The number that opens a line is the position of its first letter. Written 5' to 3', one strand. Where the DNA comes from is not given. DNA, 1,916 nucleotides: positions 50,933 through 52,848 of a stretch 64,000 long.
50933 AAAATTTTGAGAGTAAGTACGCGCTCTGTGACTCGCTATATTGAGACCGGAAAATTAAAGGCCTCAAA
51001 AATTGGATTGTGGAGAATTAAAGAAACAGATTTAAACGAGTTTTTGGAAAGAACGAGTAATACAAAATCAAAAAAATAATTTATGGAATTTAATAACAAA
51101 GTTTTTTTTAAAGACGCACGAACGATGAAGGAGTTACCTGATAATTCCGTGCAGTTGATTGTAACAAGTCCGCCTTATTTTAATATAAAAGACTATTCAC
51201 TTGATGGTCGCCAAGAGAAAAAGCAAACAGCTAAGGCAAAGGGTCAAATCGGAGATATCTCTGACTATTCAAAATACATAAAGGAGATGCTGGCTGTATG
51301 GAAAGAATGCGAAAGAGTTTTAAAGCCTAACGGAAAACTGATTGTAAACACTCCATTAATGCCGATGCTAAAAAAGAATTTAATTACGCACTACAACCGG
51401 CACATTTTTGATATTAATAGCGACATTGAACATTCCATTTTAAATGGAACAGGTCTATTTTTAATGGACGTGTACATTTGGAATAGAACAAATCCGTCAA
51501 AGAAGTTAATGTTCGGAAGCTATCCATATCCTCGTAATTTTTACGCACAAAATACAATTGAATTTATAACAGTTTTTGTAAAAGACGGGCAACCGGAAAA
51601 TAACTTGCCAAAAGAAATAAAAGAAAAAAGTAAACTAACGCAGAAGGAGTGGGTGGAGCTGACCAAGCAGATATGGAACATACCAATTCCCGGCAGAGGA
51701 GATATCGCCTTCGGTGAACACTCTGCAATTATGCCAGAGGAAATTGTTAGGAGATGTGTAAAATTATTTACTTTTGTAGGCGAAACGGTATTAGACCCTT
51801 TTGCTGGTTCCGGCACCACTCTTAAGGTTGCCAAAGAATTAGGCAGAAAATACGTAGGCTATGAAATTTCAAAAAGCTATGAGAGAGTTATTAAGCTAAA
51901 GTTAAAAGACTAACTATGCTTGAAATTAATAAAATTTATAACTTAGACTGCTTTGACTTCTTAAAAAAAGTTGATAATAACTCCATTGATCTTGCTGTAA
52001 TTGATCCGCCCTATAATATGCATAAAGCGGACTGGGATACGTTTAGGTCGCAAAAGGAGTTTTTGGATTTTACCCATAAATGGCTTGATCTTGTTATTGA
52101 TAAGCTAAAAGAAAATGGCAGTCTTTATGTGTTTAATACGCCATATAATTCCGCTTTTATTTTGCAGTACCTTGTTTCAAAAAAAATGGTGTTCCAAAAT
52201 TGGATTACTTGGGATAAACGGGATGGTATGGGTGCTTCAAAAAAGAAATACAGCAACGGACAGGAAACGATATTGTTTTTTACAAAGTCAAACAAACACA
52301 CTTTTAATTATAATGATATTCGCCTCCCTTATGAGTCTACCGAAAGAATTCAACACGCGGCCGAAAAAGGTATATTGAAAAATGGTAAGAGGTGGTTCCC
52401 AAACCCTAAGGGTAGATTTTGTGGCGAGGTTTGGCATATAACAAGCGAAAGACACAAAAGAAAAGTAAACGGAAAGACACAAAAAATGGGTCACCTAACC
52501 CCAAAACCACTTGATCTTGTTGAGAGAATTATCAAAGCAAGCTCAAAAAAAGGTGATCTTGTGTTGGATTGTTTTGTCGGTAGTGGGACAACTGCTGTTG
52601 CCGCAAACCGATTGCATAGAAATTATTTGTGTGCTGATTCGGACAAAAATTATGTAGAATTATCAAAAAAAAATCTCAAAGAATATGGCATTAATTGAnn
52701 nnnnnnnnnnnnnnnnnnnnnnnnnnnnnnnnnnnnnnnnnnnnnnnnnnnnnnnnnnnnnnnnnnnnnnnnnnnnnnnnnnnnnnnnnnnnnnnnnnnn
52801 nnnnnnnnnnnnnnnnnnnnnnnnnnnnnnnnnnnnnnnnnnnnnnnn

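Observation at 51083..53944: Restriction-modification cargo: two beta-class MTases followed by an HNH-motif nuclease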

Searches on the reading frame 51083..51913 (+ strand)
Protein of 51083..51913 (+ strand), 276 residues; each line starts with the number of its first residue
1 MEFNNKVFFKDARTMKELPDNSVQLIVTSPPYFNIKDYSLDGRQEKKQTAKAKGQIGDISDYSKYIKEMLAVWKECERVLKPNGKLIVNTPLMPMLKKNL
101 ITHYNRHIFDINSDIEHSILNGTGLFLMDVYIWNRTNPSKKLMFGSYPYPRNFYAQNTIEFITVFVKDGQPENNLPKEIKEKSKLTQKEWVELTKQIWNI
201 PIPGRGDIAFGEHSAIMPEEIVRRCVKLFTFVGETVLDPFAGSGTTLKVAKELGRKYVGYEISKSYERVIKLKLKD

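Call 3: search_protein_families(library=pfam, proteins=[window:51083-51913:+], max_evalue=0.01)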
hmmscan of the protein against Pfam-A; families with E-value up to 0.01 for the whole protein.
window:51083-51913:+ (276 aa): 4 families
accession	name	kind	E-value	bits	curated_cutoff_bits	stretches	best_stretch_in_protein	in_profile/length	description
PF01555.25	N6_N4_Mtase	-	1e-47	163.4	26.7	1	23-271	1-220/221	DNA methylase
PF08241.18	Methyltransf_11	-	0.0001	23.3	21.2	0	65-88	72-95/95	Methyltransferase domain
PF13847.12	Methyltransf_31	-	0.00019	21.6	27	0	64-92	85-113/145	Methyltransferase domain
PF01170.24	UPF0020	-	0.0059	16.8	22.3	0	232-247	28-43/197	RMKL-like, methyltransferase domain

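Call 4: search_protein_families(library=ncbifam, proteins=[window:51083-51913:+], max_evalue=0.01)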
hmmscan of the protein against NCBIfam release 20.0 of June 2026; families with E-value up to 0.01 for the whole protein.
window:51083-51913:+ (276 aa): 6 families
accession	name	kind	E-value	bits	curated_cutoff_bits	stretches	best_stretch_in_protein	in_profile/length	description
NF050803.1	DnaMtaseCcrMCaul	equivalog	1e-18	67.4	830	1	13-273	13-246/350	adenine-specific DNA-methyltransferase CcrM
NF008572.0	PRK11524.1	equivalog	2e-17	63.3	292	2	210-268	192-250/294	adenine-specific DNA-methyltransferase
NF010253.0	PRK13699.1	subfamily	1.4e-11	44.6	244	1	217-271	148-202/226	DNA methyltransferase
TIGR01177.1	TIGR01177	hypoth_equivalog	0.00088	18.7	316.55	0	233-264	183-214/330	TIGR01177 family methyltransferase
TIGR00536.1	hemK_fam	subfamily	0.0015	17.7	115.5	1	2-52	162-212/286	HemK family protein methyltransferase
NF045667.1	MTase_DVU1556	equivalog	0.0083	15.6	155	0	67-88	98-119/213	DVU_1556 family methyltransferase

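Call 5: search_protein_families(library=padloc, proteins=[window:51083-51913:+], max_evalue=1)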
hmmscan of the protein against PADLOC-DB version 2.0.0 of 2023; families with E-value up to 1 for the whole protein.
window:51083-51913:+ (276 aa): 72 families (the best 25 are shown)
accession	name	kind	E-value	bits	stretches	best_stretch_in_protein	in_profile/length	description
PDLC03353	MTase_II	-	1.1e-88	295.1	1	4-274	9-250/260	Type II methyltransferase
PDLC03259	MTase_II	-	2.2e-49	166.4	1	6-274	5-255/423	Type II methyltransferase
PDLC03350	MTase_II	-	1.3e-48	164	1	5-275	57-296/312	Type II methyltransferase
PDLC03387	MTase_II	-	3.4e-34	116.3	2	120-272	135-273/289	Type II methyltransferase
PDLC03371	MTase_II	-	5.5e-34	115.9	1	4-274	10-252/260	Type II methyltransferase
PDLC03283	MTase_II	-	5e-30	102.9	1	2-275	2-272/352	Type II methyltransferase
PDLC03299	MTase_II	-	9.2e-24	82.4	2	211-272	194-255/296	Type II methyltransferase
PDLC03246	MTase_II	-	6.5e-22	76.2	1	11-270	120-362/376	Type II methyltransferase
PDLC03363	MTase_II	-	1.2e-21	75.3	2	183-275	27-119/294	Type II methyltransferase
PDLC03216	MTase_II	-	1.3e-21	75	1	13-274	21-255/364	Type II methyltransferase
PDLC03260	MTase_II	-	1.5e-21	74.7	2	119-267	166-300/349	Type II methyltransferase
PDLC03252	MTase_II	-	2.6e-20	71.1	2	212-269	291-348/365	Type II methyltransferase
PDLC03320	MTase_II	-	1.6e-19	68.2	2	174-274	171-274/289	Type II methyltransferase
PDLC03276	MTase_II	-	1.5e-18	65.2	1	11-275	151-402/404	Type II methyltransferase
PDLC03265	MTase_II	-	3e-18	64.3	2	14-88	35-96/333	Type II methyltransferase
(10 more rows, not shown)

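Call 6: search_protein_families(library=phrogs, proteins=[window:51083-51913:+], max_evalue=0.1)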
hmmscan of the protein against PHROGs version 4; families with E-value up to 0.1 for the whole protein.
window:51083-51913:+ (276 aa): 18 families
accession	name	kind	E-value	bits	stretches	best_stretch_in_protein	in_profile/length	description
phrog_67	-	other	1.6e-52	180.6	1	3-274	122-343/743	DNA methyltransferase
phrog_498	-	other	9.2e-19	68.4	1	116-270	286-416/633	DNA methyltransferase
phrog_3008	-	other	5e-17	63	1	211-273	148-210/244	DNA methyltransferase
phrog_18146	-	other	2.8e-13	50.6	1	198-274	34-111/452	DNA methyltransferase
phrog_6025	-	other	5e-12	46.8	1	6-115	13-91/192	DNA methyltransferase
phrog_12517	-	unknown function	8.5e-12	45.9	2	228-265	101-138/316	-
phrog_18293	-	other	6e-08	33.7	1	213-270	46-103/119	methyltransferase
phrog_6952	-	other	4e-07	31.1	1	211-264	112-165/181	DNA methyltransferase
phrog_8769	-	other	8.8e-07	29.7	1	222-270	1-49/71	methyltransferase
phrog_16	-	DNA, RNA and nucleotide metabolism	4.1e-06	26.3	1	220-266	855-901/986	DNA helicase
phrog_23148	-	unknown function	9.8e-06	26.7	1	212-271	84-143/165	-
phrog_10183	-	other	8.7e-05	21.9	1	229-263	112-146/889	DNA methyltransferase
phrog_12862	-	unknown function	0.00022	22.2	0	14-34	13-33/149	-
phrog_23085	-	unknown function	0.00037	21.1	1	208-270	39-101/138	-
phrog_5399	-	other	0.0064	17.3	1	26-104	21-95/149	SAM-dependent methyltransferase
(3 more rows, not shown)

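Call 51: search_solved_structures(query=window:51083-51910:+, max_evalue=1e-8, show_alignments=1)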
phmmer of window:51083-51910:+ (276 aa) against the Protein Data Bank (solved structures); distinct sequences matched with E-value up to 1e-8: 8.
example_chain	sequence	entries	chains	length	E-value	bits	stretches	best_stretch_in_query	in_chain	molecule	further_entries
2zie_A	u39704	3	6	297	1.2e-32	116.5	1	10-271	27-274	Putative modification methylase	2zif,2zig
8s9m_A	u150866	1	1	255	2.1e-19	73.1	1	1-273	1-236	DNA cytosine-N4 methyltransferase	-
8s9n_A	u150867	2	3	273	5.4e-19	71.7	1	3-273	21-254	DNA cytosine-N4 methyltransferase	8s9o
9c3u_A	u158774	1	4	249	3.2e-14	56.1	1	175-269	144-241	Methyltransferase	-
8urk_A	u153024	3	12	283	5.1e-14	55.4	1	175-269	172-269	Methyltransferase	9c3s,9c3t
1eg2_A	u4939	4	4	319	6.6e-11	45.2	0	60-261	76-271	MODIFICATION METHYLASE RSRI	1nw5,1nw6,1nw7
1nw8_A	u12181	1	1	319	7.2e-11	45.1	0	61-261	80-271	MODIFICATION METHYLASE RSRI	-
6pbd_A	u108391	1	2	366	9.1e-10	41.5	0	211-269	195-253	Modification methylase CcrMI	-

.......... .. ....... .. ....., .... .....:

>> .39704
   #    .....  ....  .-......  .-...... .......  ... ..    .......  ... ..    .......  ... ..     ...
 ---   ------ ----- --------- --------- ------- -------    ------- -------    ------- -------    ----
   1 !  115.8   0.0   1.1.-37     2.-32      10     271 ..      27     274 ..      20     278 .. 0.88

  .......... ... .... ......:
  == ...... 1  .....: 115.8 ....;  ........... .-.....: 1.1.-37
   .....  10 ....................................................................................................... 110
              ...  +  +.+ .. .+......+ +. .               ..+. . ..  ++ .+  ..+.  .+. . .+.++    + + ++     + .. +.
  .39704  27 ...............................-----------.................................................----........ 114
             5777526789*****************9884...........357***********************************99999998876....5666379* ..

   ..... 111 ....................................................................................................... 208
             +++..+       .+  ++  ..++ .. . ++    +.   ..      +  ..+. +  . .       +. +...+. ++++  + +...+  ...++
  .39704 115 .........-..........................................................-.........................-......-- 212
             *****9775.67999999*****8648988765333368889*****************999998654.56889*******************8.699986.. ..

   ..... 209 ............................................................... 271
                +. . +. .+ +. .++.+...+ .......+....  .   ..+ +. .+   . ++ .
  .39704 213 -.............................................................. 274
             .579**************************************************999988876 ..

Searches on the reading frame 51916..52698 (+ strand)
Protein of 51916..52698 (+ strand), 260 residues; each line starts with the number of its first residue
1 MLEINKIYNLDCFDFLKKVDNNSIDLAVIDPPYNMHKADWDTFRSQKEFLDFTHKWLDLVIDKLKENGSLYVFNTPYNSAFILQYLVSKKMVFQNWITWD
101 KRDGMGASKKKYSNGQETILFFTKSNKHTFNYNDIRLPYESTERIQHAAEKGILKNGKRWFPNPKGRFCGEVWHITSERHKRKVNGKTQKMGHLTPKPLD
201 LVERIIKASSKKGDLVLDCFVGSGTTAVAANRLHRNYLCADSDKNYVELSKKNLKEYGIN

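Call 3: search_protein_families(library=pfam, proteins=[window:51916-52698:+], max_evalue=0.01)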
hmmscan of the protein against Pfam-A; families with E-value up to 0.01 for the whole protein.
window:51916-52698:+ (260 aa): 5 families
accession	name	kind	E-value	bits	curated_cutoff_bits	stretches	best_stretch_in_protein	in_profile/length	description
PF01555.25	N6_N4_Mtase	-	4.7e-62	210.3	26.7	1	24-252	1-221/221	DNA methylase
PF03602.21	Cons_hypoth95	-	3.4e-05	24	24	0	212-259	41-89/182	Conserved hypothetical protein 95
PF02086.21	MethyltransfD12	-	0.00012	22.4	22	0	201-254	8-62/253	D12 class N6 adenine-specific DNA methyltransferase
PF09445.16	Methyltransf_15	-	0.0059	16.6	22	0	215-260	3-48/165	RNA cap guanine-N2 methyltransferase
PF01170.24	UPF0020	-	0.0082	16.3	22.3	0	211-259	27-101/197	RMKL-like, methyltransferase domain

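Call 4: search_protein_families(library=ncbifam, proteins=[window:51916-52698:+], max_evalue=0.01)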
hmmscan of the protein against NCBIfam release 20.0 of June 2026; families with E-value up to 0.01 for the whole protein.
window:51916-52698:+ (260 aa): 7 families
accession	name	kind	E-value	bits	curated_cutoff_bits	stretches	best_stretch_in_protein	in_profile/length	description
NF008572.0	PRK11524.1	equivalog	3.2e-36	125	292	1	5-254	15-256/294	adenine-specific DNA-methyltransferase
NF050803.1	DnaMtaseCcrMCaul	equivalog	1.7e-32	112.7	830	2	181-256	174-249/350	adenine-specific DNA-methyltransferase CcrM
NF010253.0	PRK13699.1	subfamily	4.9e-10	39.5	244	1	192-251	143-202/226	DNA methyltransferase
TIGR01177.1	TIGR01177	hypoth_equivalog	2.3e-06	27.2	316.55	1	209-259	179-229/330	TIGR01177 family methyltransferase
NF011529.0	PRK14968.1-3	equivalog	0.00036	20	162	1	209-259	31-81/198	putative methyltransferase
TIGR03534.1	RF_mod_PrmC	equivalog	0.0021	17.6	199.1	0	200-259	75-137/253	peptide chain release factor N(5)-glutamine methyltransferase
NF001786.0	PRK00517.2-4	equivalog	0.0052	15.9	327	1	205-257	136-188/277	50S ribosomal protein L11 methyltransferase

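Call 5: search_protein_families(library=padloc, proteins=[window:51916-52698:+], max_evalue=1)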
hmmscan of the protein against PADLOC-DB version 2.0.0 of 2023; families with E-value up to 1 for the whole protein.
window:51916-52698:+ (260 aa): 76 families (the best 25 are shown)
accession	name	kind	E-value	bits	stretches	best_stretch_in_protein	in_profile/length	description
PDLC03371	MTase_II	-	5.9e-71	237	1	3-257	9-255/260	Type II methyltransferase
PDLC03299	MTase_II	-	2.2e-51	173.1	1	6-255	16-258/296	Type II methyltransferase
PDLC03320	MTase_II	-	4e-48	162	1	7-255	35-275/289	Type II methyltransferase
PDLC03238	MTase_II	-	4.1e-36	122.9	1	3-240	122-351/428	Type II methyltransferase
PDLC03216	MTase_II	-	4.4e-35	119.4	2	172-256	173-257/364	Type II methyltransferase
PDLC03230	MTase_II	-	3.7e-33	113.3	1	4-252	35-280/360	Type II methyltransferase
PDLC03327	MTase_II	-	1.4e-32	111.3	1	8-254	42-284/319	Type II methyltransferase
PDLC03353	MTase_II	-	8e-31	105.5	1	2-255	7-251/260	Type II methyltransferase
PDLC03387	MTase_II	-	1.6e-29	101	2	91-255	140-276/289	Type II methyltransferase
PDLC03265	MTase_II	-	2.4e-29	100.8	2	190-256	264-330/333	Type II methyltransferase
PDLC03738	oMTase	-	1.2e-28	98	2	184-254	195-265/376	orphan methyltransferase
PDLC03339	MTase_II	-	1.5e-28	97.7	1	3-256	2-273/399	Type II methyltransferase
PDLC03300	MTase_II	-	6.5e-27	92.4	2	48-255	85-277/302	Type II methyltransferase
PDLC03251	MTase_II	-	1.2e-25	88.4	2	182-254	194-266/282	Type II methyltransferase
PDLC03260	MTase_II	-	1.4e-25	88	2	167-256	220-309/349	Type II methyltransferase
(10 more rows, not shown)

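Call 6: search_protein_families(library=phrogs, proteins=[window:51916-52698:+], max_evalue=0.1)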
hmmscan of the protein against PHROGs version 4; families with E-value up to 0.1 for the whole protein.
window:51916-52698:+ (260 aa): 18 families
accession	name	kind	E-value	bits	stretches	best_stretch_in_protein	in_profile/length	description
phrog_67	-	other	2.2e-58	199.9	1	3-257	122-346/743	DNA methyltransferase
phrog_498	-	other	8.1e-32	111.5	1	17-256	216-422/633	DNA methyltransferase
phrog_3008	-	other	6.3e-19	69.2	1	163-256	139-213/244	DNA methyltransferase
phrog_18293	-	other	2.2e-15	57.7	1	185-256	38-109/119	methyltransferase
phrog_6025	-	other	4.1e-13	50.4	1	6-111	13-120/192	DNA methyltransferase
phrog_23148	-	unknown function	2.9e-12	47.9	1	178-255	72-147/165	-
phrog_6952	-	other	5.2e-11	43.7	1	193-257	114-178/181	DNA methyltransferase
phrog_12862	-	unknown function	9.4e-11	42.8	1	5-148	3-138/149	-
phrog_16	-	DNA, RNA and nucleotide metabolism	3.7e-10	39.7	1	126-256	791-911/986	DNA helicase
phrog_23085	-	unknown function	4.1e-10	40.5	1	169-254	20-105/138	-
phrog_8769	-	other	8.2e-08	33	1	213-249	12-48/71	methyltransferase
phrog_18146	-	other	1.3e-05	25.4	1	200-238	56-95/452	DNA methyltransferase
phrog_12517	-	unknown function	0.0002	21.6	1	210-257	103-150/316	-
phrog_11619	-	other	0.00046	20.7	1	8-39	71-102/186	DNA methyltransferase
phrog_6380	-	other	0.00054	20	0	185-256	14-84/382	DNA methyltransferase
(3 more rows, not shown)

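Call 50: search_solved_structures(query=window:51916-52695:+, max_evalue=1e-10, show_alignments=1)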
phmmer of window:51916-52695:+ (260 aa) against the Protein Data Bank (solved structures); distinct sequences matched with E-value up to 1e-10: 10.
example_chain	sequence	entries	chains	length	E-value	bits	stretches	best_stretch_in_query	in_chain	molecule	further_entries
1g60_A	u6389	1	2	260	2.3e-126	423.7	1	1-254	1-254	Adenine-specific Methyltransferase MboIIA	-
9c3u_A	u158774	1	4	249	3.3e-35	124.8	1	8-251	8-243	Methyltransferase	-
8urk_A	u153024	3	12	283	4.7e-35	124.3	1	8-251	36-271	Methyltransferase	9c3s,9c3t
1nw8_A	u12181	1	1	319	1.6e-30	109.4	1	7-254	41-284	MODIFICATION METHYLASE RSRI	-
1eg2_A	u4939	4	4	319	2.3e-30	109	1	7-254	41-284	MODIFICATION METHYLASE RSRI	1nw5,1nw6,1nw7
6pbd_A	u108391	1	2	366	1e-21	80.6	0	179-254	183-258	Modification methylase CcrMI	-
5hfj_A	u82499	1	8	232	2.4e-18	69.6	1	187-255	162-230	Adenine specific DNA methyltransferase (DpnA)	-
5hek_A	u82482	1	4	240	2.4e-18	69.6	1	187-255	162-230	Adenine specific DNA methyltransferase (DpnA)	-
8s9m_A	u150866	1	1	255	5.1e-11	45.6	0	191-250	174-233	DNA cytosine-N4 methyltransferase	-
8s9n_A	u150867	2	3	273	7.9e-11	44.9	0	191-250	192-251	DNA cytosine-N4 methyltransferase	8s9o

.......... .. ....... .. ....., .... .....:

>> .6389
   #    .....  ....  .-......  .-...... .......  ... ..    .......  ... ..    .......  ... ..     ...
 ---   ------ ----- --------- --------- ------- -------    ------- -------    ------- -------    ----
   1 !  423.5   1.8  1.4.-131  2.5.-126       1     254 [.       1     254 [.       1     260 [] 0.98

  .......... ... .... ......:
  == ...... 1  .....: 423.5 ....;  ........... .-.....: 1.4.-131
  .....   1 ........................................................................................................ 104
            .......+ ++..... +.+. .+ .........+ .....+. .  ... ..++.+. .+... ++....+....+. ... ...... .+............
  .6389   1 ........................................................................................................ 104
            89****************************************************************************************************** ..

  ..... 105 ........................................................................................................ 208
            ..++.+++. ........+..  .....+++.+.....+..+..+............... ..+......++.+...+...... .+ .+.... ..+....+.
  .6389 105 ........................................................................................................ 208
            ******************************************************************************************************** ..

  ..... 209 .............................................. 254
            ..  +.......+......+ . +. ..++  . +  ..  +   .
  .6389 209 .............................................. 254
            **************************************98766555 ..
